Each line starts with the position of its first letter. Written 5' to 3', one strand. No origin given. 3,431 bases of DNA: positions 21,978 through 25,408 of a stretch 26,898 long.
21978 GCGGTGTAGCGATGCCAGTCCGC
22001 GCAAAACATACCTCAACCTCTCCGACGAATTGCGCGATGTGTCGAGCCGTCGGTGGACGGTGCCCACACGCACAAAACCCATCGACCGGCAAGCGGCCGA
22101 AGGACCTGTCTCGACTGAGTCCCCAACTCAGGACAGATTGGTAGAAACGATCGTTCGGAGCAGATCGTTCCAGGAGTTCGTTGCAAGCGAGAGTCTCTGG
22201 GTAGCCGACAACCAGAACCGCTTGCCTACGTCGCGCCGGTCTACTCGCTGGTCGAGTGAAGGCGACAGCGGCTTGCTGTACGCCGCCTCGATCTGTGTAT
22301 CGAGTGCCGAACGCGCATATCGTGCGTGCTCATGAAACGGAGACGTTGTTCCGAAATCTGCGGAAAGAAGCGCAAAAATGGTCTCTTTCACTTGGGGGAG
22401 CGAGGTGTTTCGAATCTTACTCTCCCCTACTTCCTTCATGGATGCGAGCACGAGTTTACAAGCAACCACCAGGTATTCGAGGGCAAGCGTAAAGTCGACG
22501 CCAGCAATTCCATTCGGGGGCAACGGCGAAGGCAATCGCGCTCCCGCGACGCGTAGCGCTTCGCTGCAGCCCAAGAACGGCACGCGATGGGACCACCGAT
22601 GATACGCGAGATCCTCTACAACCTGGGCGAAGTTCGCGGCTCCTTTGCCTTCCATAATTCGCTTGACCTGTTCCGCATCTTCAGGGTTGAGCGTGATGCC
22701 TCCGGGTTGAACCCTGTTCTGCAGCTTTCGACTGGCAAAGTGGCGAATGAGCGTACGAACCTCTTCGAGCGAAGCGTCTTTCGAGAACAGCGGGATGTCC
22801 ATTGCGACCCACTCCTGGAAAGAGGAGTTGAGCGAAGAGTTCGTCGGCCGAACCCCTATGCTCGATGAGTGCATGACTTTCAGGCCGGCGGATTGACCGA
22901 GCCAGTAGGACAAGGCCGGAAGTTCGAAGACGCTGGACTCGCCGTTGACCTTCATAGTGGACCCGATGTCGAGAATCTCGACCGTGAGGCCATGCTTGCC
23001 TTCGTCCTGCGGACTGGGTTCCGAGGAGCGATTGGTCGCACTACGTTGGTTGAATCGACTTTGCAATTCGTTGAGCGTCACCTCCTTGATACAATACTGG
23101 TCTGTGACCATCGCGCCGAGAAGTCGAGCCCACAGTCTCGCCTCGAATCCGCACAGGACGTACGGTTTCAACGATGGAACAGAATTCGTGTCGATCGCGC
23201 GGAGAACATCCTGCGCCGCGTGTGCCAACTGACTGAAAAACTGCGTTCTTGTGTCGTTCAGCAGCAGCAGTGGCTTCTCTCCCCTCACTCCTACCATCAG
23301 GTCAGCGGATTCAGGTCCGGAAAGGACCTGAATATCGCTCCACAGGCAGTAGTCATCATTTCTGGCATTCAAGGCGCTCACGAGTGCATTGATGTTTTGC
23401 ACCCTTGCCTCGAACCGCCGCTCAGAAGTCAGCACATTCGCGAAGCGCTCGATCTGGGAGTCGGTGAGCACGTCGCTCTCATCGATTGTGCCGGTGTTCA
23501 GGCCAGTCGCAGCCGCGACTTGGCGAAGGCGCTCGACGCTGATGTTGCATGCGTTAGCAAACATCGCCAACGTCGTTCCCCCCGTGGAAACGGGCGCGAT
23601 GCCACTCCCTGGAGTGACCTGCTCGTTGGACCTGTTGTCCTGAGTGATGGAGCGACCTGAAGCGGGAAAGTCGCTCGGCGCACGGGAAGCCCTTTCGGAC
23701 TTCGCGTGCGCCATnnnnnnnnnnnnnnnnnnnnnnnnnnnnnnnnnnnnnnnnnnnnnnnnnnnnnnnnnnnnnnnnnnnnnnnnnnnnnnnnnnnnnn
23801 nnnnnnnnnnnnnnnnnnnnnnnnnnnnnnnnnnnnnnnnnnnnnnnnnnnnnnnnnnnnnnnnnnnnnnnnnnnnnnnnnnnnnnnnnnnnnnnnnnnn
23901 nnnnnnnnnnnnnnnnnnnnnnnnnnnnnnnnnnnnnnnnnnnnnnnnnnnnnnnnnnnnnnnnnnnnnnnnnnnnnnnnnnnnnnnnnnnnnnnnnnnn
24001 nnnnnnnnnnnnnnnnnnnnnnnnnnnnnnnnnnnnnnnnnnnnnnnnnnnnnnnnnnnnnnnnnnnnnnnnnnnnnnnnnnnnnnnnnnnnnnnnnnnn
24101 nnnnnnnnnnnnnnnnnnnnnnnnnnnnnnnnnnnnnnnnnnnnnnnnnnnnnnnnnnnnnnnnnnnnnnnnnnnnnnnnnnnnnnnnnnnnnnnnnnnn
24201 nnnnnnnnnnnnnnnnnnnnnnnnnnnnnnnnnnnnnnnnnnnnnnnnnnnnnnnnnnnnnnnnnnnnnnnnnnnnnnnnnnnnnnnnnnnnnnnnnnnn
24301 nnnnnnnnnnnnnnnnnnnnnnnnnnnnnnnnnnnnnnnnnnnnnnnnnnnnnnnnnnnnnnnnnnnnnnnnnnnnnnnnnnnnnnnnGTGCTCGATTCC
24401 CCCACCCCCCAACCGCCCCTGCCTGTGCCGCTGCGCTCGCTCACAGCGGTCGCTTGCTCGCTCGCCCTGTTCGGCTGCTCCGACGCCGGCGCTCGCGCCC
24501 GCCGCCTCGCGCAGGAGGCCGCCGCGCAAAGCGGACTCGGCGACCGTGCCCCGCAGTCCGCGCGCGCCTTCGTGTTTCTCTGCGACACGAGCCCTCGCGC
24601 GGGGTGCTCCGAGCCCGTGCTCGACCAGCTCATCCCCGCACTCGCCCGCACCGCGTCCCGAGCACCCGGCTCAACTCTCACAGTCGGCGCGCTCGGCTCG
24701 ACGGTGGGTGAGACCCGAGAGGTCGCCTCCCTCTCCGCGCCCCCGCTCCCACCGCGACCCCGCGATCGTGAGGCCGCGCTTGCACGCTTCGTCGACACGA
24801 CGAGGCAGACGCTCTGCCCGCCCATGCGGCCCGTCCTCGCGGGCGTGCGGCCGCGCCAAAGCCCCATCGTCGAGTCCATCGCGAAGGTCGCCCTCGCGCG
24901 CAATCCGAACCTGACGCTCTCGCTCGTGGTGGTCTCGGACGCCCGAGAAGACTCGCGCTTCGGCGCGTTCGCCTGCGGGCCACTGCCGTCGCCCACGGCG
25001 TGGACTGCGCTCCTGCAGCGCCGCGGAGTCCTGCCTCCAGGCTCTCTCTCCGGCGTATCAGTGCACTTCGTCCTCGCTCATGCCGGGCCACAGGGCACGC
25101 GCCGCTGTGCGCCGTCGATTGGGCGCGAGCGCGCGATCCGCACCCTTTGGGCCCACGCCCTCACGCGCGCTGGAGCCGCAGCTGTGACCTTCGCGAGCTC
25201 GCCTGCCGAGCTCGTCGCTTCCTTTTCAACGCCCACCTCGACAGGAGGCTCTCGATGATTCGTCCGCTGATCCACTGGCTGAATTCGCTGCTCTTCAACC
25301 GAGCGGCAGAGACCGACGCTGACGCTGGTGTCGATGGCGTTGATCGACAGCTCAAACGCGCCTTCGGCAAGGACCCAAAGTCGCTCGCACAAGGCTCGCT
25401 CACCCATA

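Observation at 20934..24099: Low-GC islet of uncharacterised genes wedged between CBASS/PLD and a high-GC operon: guilt-by-association candidate for a novel system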

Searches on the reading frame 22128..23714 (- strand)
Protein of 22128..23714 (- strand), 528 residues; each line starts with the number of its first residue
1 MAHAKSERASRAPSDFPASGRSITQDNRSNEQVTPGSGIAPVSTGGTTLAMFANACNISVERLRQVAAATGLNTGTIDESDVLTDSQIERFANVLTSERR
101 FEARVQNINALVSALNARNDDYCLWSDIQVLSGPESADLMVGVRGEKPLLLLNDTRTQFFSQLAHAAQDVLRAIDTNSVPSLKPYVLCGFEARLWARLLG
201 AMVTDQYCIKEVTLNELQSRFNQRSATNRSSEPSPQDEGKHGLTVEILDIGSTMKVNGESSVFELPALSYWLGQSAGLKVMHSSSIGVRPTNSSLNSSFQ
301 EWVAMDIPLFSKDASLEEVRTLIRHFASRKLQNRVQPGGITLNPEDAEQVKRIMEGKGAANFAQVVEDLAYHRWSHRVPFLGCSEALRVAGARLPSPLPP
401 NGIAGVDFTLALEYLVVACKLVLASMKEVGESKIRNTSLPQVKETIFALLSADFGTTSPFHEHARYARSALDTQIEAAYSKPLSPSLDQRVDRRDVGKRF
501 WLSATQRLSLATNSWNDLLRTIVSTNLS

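Call 5: search_protein_families(library=pfam, proteins=[window:22128-23714:-], max_evalue=0.1)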
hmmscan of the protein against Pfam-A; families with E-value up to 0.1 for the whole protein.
window:22128-23714:- (528 aa): 0 families

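Call 6: search_protein_families(library=padloc, proteins=[window:22128-23714:-], max_evalue=0.1)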
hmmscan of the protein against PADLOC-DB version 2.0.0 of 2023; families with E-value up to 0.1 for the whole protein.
window:22128-23714:- (528 aa): 0 families

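Call 7: find_homologous_proteins(query=window:22128-23714:-)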
Query window:22128-23714:- (528 aa): 1 proteins with E <= 0.001 among 8000 candidates.
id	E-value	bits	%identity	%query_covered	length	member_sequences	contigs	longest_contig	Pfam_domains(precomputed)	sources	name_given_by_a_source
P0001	0.0e+0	1061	100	91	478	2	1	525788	-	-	-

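Call 11: find_encoding_contigs(protein=P0001, flank=10000, max_places=6)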
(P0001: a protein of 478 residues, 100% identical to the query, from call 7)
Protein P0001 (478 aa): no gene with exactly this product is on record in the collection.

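Call 20: search_protein_representatives(protein=window:22128-23714:-)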
Query: 528 residues. Proteins with E-value up to 0.001 (for the whole library): 4; up to 1e-10: 2; up to 1e-30: 1. The best 4 are listed.
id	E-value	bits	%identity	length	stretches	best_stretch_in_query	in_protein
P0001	0.0e+00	1060.8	100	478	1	51-528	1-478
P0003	3.1e-28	115.4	60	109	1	1-108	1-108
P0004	1.2e-10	57.3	36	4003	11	293-337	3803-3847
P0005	5.6e-09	51.8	24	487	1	57-368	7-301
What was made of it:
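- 22128..23714 (-): 528-aa orphan protein gene, the conserved core of the finding. The likely start is ATG 23714; the alternative is Met51 at 23564. Only two real relatives turned up in an exhaustive HMMER search of 1.84 billion representatives: P0003 (60% identity over residues 1-108) and P0005 (24%, E 5.6e-9) (call 20).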

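Call 23: find_encoding_contigs(protein=P0005, flank=10000)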
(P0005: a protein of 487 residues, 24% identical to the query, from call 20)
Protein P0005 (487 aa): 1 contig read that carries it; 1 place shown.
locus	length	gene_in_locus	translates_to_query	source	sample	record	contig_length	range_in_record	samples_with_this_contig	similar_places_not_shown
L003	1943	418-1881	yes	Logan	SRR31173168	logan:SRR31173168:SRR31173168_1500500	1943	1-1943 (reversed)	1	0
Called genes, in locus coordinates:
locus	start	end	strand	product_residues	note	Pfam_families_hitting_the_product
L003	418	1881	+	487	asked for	-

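Call 24: find_encoding_contigs(protein=P0003, flank=10000)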
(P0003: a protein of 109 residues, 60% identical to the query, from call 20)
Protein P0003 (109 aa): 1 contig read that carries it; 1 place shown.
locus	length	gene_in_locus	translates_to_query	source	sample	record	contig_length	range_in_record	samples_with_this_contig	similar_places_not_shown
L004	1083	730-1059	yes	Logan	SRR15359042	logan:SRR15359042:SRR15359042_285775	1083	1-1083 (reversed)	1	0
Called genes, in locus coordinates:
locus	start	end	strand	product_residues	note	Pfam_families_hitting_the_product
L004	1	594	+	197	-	?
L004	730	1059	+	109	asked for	-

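Call 32: search_protein_families(library=phrogs, proteins=[window:22128-23714:-, P0005], max_evalue=0.1)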
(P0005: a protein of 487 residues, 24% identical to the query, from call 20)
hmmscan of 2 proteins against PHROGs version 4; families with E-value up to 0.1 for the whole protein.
window:22128-23714:- (528 aa): 0 families

P0005 (487 aa): 0 families

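Call 33: search_protein_families(library=ncbifam, proteins=[window:22128-23714:-, P0005], max_evalue=0.1)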
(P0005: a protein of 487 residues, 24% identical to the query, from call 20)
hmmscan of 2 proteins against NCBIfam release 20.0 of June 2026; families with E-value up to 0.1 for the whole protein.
window:22128-23714:- (528 aa): 0 families

P0005 (487 aa): 0 families

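Call 35: find_homologous_proteins(query=A2, max_evalue=0.01)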
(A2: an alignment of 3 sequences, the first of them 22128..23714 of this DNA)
Query A2 (3 sequences) (528 aa, profile of the alignment): 1 proteins with E <= 0.01 among 8000 candidates.
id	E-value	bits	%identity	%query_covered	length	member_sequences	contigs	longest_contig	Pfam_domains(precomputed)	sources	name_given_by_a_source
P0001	2.4e-221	754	100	91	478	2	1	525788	-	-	-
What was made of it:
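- Tried and rejected: Word-indexed searches with the single 528-aa sequence and with a 3-sequence profile returned only the window's own protein (calls 7, 35).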

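Call 40: search_solved_structures(query=A3, max_evalue=1)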
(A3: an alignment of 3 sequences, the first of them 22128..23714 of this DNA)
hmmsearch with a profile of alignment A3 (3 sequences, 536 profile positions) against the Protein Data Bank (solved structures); distinct sequences matched with E-value up to 1: 5.
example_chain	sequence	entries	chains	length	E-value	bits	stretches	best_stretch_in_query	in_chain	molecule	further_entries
2y4q_A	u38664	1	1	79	0.074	14.8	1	346-406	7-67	POLYCYSTIN-2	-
2kq6_A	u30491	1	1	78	0.11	14.3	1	347-406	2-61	Polycystin-2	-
2kld_A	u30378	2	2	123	0.16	13.7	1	346-406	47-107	Polycystin-2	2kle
1u8x_X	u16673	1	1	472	0.73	11.5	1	427-470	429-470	Maltose-6'-phosphate glucosidase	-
9nb9_B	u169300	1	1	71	0.88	11.3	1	58-116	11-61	Protein DP71L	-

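Call 43: find_related_loci(query=A3, collection=genome_contigs, flank=10000)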
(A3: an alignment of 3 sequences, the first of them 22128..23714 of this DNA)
Query A3 (528 aa) in genome_contigs; peptide patterns used: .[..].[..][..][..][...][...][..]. (x = any residue, [..] = any of these).
41 stretches matched a pattern, but none encodes a relative of the query by tblastn (E <= 1e-3).

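Call 47: predict_structure(alignment_id=A3)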
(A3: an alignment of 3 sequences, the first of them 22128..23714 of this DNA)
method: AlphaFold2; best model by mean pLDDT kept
length: 528 residues; sequences in the alignment: 3
mean_pLDDT: 38.3   pTM: 0.27
mean pLDDT of the five models: 38.3, 37.5, 37.1, 36.3, 32.5
residues with pLDDT >= 90: 0; 70-90: 34; 50-70: 27; < 50: 467
segments of 3 or more residues with pLDDT < 50: 1-45, 103-446, 448-514, 524-528
pLDDT, mean of each block of 10 residues (from residue 1): 28 26 25 26 58 80 68 69 75 62 45 39 33 34 31 35 41 35 30 36 31 36 29 31 34 30 33 33 29 25 33 37 41 33 39 33 30 25 25 25 31 42 38 38 48 42 41 44 31 34 42 49 45
secondary structure, 60 per line:
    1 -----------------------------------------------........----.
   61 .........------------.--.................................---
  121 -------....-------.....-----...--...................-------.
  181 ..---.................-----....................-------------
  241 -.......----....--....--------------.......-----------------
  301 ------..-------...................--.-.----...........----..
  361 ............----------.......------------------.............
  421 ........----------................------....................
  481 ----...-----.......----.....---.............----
elements in order: H49-55 H60-69 H85-117 E128-131 E139-143 E149-151 H154-172 H186-202 H208-227 E242-248 E253-256 E259-262 E277-283 H316-334 H344-354 H359-372 H383-389 H408-428 H439-454 H461-480 H493-499 H504-508 H512-524
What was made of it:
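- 22128..23714 (-): The AF2 model has pLDDT 38, except residues about 46-100 (58-80) (call 47).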

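Call 55: find_related_loci(query=A3, collection=viral_contigs, flank=10000)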
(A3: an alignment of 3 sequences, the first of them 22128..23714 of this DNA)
Query A3 (528 aa) in viral_contigs; peptide patterns used: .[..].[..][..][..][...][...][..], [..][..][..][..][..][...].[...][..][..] (x = any residue, [..] = any of these).
84 stretches matched a pattern, but none encodes a relative of the query by tblastn (E <= 1e-3).
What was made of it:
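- Tried and rejected: Genome-collection and viral scans with the protein alignment found none (calls 43, 55).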

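Call 64: search_dna_similar(query=window:22128-23714:-, collection=plasmids, mode=protein, max_evalue=0.01, max_rows=10)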
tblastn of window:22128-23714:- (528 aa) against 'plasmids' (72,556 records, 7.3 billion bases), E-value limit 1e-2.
No match.

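Call 65: search_dna_similar(query=window:22128-23714:-, collection=phages, mode=protein, max_evalue=0.01, max_rows=10)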
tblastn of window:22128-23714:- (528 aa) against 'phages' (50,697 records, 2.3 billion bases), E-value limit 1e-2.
No match.
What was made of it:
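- There is no relative in 72,556 plasmids or 50,697 phages by tblastn (calls 64, 65), nor in the viral contigs (call 55).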

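Call 80: fold_search(model_id=the predicted structure, library=pdb)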
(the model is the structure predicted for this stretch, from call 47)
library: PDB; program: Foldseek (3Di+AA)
matches with E <= 10: 66; with E <= 0.001: 0
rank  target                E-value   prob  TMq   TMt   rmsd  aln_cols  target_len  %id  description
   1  8qv2_F                9.7e-02  0.09  0.09  0.08  23.8       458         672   11  Structure of the native y-Tubulin Ring Complex (yTuRC) capping microtubule minus ends at the spindle pole body (released 2024-04-24)
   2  1y10_B                3.0e-01  0.25  0.12  0.17  15.7       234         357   20  Mycobacterial adenylyl cyclase Rv1264, holoenzyme, inhibited state (released 2005-05-24)
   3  9bm6                  1.0e+00  0.05  0.09  0.03  23.3       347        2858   10  State-7a of motor domain from full-length human dynein-1 in 5 mM ATP (released 2025-04-23)
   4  8qof_B                1.9e+00  0.04  0.08  0.09  18.5       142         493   18  Cryo-EM structure of the yeast SPT-Orm2-Dimer complex (released 2024-09-04)
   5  8c82_B                2.0e+00  0.04  0.08  0.08  19.0       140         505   19  Cryo-EM structure of the yeast SPT-Orm1-Dimer complex (released 2023-10-11)
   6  2ffl_D                2.1e+00  0.04  0.09  0.07  16.4       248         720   10  Crystal Structure of Dicer from Giardia intestinalis (released 2006-01-24)
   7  1y10_A                2.4e+00  0.09  0.13  0.17  15.7       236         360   18  Mycobacterial adenylyl cyclase Rv1264, holoenzyme, inhibited state (released 2005-05-24)
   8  6yvu_B                2.4e+00  0.01  0.07  0.04  48.9       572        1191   10  Condensin complex from S.cerevisiae ATP-free apo non-engaged state (released 2020-07-15)
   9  8c80_B                2.6e+00  0.03  0.08  0.08  17.4       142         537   15  Cryo-EM structure of the yeast SPT-Orm1-Monomer complex (released 2023-10-11)
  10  5nqn                  2.8e+00  0.15  0.09  0.31  12.2        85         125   10  CU(I)-CSP3 (COPPER STORAGE PROTEIN 3) FROM METHYLOSINUS (released 2017-05-31)
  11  8e5t_n                2.8e+00  0.03  0.08  0.11  18.8       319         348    8  Yeast co-transcriptional Noc1-Noc2 RNP assembly checkpoint intermediate (released 2023-04-12)
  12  7z8j_f                2.8e+00  0.02  0.09  0.08  32.0       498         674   12  Cytoplasmic dynein (A2) bound to BICDR1 (released 2022-07-27)
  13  3kav_B                3.3e+00  0.15  0.09  0.35  13.5        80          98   16  Crystal Structure of THE MUTANT (L80M) PA2107 PROTEIN from Pseudomonas aeruginosa, Northeast Structural Genomics Conso (released 2009-10-27)
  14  1y10_C                3.3e+00  0.08  0.12  0.17  15.8       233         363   18  Mycobacterial adenylyl cyclase Rv1264, holoenzyme, inhibited state (released 2005-05-24)
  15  5nqm                  3.5e+00  0.13  0.09  0.29  12.8        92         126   12  CU(I)-CSP3 (COPPER STORAGE PROTEIN 3) FROM METHYLOSINUS (released 2017-05-31)
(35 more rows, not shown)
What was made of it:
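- The protein model is too poor for fold comparison (calls 47, 80). There is a weak fold hint to a plasmid Par DNA-binding domain (call 80).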

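Call 107: find_encoding_contigs(protein=window:22128-23714:-, flank=10000, max_places=10)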
Protein window:22128-23714:- (528 aa): 2 contigs read that carry it; 2 places shown.
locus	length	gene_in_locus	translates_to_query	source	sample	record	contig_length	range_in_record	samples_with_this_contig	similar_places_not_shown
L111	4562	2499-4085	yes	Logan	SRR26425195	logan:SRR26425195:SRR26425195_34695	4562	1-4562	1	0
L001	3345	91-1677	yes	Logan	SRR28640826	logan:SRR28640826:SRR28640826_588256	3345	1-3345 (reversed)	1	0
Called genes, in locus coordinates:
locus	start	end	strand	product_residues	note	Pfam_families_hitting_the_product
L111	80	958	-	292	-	-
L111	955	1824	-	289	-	-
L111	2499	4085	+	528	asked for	-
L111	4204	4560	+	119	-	?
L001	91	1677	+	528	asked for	-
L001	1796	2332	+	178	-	-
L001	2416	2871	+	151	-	-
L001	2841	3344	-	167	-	?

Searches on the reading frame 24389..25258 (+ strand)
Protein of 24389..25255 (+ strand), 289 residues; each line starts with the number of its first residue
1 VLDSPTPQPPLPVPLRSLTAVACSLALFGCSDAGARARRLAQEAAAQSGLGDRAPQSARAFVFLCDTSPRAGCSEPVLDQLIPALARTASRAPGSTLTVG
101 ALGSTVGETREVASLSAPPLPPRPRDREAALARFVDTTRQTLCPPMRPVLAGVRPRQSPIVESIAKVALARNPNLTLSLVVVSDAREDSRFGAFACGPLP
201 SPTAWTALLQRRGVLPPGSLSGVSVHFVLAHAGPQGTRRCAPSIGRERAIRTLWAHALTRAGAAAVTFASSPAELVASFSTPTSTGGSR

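Call 70: search_protein_families(library=pfam, proteins=[window:24401-25258:+], max_evalue=0.05)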
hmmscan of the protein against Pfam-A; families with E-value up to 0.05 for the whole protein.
window:24401-25258:+ (285 aa): 0 families

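Call 71: search_protein_families(library=padloc, proteins=[window:24401-25258:+], max_evalue=0.01)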
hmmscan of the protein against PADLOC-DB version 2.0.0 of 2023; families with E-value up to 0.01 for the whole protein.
window:24401-25258:+ (285 aa): 0 families

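Call 108: find_encoding_contigs(protein=window:24389-25255:+, flank=10000, max_places=10)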
Protein seq(289 aa) (289 aa): 1 contig read that carries it; 1 place shown.
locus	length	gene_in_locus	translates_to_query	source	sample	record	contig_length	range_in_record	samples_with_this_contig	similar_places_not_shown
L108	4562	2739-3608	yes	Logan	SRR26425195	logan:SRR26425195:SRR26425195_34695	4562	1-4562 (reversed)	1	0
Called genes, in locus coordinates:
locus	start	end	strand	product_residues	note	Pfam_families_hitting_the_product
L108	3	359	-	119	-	?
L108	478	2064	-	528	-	-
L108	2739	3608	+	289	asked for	-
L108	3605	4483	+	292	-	-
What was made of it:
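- Tried and rejected: Exact-protein look-ups for the 528-aa protein and the lipoprotein found only identical contigs, with no alternative right-hand context (calls 107, 108).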
